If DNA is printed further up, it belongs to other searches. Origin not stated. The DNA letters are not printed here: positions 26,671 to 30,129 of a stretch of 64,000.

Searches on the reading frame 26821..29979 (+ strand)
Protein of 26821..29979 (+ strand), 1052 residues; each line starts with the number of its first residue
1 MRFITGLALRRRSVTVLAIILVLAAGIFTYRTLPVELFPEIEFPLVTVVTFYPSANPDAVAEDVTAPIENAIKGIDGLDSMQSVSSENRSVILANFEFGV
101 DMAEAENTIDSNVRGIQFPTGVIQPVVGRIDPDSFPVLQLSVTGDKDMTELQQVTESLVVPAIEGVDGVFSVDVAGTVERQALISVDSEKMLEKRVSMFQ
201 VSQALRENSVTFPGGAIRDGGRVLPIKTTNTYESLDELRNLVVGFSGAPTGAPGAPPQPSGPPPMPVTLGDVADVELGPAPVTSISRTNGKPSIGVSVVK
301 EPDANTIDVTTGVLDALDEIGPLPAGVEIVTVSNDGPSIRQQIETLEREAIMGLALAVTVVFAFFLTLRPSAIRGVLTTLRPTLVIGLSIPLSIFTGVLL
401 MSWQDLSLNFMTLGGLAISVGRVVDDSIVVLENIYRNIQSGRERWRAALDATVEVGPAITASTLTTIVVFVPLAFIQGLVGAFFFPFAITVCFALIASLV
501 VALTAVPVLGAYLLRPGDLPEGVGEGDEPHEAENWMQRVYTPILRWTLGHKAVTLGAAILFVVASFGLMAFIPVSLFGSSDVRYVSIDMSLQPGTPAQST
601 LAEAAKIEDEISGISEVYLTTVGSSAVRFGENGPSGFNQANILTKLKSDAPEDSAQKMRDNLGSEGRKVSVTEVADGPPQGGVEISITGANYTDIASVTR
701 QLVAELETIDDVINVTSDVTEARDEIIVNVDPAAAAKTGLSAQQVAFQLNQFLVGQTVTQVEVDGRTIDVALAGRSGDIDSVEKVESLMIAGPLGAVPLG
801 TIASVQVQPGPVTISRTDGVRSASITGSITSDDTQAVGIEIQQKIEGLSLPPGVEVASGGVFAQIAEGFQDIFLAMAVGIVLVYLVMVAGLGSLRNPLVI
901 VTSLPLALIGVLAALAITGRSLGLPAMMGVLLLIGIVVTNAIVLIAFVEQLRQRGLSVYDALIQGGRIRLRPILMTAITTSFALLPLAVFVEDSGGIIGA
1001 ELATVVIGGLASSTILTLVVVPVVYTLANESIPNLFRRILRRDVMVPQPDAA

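Call 46: search_protein_families(library=pfam, proteins=[window:26821-29979:+], max_evalue=0.0001)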
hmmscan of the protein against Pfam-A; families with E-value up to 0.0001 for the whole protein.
window:26821-29979:+ (1052 aa): 2 families
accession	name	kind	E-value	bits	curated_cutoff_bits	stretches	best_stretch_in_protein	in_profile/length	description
PF00873.25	ACR_tran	-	8.9e-204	679.6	28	1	6-1028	3-1020/1021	AcrB/AcrD/AcrF family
PF03176.21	MMPL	-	9.9e-08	31.7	20.5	1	336-546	131-329/333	MMPL family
